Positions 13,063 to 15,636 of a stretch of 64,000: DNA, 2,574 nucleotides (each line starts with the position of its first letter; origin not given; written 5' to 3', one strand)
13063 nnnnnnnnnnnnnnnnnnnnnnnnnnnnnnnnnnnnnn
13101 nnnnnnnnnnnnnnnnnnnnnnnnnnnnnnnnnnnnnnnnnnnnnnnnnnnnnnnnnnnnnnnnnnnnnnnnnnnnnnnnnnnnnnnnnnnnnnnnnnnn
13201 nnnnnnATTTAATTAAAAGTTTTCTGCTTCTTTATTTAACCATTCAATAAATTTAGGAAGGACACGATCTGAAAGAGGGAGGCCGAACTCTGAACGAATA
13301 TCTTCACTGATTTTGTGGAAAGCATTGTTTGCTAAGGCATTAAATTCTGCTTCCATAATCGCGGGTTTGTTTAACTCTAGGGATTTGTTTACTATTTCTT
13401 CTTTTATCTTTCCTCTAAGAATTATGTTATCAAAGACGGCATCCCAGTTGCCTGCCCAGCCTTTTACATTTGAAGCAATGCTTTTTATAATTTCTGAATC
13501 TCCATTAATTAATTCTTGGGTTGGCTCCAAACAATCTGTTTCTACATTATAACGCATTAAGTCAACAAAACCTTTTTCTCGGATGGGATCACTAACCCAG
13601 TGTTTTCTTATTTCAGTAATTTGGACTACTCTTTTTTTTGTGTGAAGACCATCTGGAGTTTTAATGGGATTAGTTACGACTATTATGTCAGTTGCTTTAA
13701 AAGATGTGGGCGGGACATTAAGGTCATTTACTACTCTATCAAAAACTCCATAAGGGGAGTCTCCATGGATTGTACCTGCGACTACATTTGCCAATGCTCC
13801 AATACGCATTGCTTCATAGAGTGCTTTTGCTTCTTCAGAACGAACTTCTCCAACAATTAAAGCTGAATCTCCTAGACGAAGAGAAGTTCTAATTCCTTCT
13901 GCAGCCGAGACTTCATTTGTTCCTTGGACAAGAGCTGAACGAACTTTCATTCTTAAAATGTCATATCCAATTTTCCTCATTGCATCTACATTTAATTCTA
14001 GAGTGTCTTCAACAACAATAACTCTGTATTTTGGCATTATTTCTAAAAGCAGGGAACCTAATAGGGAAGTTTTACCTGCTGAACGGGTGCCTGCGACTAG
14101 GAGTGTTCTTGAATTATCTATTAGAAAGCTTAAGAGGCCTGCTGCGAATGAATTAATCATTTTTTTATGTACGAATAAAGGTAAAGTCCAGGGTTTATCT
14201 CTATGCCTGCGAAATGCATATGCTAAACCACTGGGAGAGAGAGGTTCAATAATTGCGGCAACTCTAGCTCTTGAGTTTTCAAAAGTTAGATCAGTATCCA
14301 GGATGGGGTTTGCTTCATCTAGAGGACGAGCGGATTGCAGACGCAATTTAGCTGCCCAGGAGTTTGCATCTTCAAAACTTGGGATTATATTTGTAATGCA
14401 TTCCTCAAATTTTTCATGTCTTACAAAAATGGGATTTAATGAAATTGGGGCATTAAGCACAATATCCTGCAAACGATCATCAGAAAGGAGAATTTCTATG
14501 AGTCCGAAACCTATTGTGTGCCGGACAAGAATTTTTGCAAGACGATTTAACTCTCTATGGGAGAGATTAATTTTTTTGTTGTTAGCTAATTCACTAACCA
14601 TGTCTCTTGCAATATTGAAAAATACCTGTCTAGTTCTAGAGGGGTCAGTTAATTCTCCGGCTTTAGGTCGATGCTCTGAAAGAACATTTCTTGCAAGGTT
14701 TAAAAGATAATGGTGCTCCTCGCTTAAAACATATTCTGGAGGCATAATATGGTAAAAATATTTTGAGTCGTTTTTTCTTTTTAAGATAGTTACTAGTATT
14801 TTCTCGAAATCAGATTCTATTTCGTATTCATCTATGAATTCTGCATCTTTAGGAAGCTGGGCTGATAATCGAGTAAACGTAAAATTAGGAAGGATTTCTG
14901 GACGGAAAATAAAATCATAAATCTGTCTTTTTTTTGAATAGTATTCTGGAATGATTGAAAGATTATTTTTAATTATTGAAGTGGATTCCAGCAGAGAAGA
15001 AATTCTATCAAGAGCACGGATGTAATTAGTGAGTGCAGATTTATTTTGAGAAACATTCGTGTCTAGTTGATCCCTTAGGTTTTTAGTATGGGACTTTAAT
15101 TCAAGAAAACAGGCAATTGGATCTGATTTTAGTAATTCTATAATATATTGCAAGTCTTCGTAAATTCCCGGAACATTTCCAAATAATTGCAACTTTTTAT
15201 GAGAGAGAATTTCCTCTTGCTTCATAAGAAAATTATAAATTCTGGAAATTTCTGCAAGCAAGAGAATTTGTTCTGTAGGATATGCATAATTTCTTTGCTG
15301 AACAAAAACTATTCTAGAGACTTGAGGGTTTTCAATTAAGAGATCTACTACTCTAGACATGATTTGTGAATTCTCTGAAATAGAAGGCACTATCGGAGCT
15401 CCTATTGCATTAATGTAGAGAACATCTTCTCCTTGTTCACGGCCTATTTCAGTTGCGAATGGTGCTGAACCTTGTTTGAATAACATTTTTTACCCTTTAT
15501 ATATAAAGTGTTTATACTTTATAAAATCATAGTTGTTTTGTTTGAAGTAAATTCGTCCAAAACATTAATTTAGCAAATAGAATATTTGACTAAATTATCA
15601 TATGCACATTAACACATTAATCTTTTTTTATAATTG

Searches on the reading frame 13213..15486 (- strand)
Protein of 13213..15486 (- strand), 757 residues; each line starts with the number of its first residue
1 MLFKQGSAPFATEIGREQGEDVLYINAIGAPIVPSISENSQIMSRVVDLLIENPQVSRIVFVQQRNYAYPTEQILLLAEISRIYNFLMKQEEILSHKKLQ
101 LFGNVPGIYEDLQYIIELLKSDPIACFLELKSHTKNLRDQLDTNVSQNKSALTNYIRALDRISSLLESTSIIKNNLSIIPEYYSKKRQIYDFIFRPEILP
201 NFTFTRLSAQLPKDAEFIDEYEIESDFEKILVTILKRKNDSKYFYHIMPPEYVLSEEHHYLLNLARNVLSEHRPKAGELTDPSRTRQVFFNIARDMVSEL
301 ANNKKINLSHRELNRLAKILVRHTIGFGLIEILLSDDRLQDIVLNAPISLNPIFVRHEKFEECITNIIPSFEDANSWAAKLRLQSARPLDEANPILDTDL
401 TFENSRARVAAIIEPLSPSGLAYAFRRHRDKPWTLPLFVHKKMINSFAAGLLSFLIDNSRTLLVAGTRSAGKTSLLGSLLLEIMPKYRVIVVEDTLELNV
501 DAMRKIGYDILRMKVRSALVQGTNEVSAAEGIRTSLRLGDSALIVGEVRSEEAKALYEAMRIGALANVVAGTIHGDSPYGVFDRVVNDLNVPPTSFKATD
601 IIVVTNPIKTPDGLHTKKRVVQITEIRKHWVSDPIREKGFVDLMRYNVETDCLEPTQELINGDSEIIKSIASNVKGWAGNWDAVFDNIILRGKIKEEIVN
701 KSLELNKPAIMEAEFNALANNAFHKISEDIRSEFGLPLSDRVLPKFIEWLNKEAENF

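Call 90: search_protein_families(library=ncbifam, proteins=[window:13213-15486:-], max_evalue=0.00001)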
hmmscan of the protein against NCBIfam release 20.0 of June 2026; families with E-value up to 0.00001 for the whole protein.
window:13213-15486:- (757 aa): 10 families
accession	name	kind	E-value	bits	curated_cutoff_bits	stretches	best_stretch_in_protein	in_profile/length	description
TIGR03819.1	heli_sec_ATPase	hypoth_equivalog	5e-40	137.7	373.15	1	299-585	24-297/340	TadA family conjugal transfer-associated ATPase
NF058587.1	archaellum_moto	equivalog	4.6e-33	114.8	550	1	281-702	112-503/527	archaellum flagellar ATPase motor FlaI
TIGR02782.1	TrbB_P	equivalog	2.5e-19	69.7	304.55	1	331-585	15-252/303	P-type conjugative transfer ATPase TrbB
TIGR02788.1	VirB11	equivalog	2.6e-16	59.6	249.95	1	452-587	137-264/308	P-type DNA transfer ATPase VirB11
NF010469.0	PRK13894.1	subfamily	1.1e-15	57.9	508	1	312-586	10-265/320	conjugal transfer ATPase TrbB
NF053672.1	bindosome_BasE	exception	1.3e-15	57.1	1000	1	306-626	118-430/512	bindosome assembly system ATPase subunit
NF010475.0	PRK13900.1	equivalog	1.9e-11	43.6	389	1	434-583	139-277/333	type IV secretion system ATPase VirB11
NF041000.1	ATPase_ComGA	equivalog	1.1e-09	37.7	300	1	457-602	126-258/267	competence type IV pilus ATPase ComGA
NF010407.0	PRK13833.1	subfamily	1.5e-09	37.8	499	1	389-582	77-256/323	conjugal transfer protein TrbB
NF010425.0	PRK13851.1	equivalog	3.2e-09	36.1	461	1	453-586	156-281/344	type IV secretion system protein VirB11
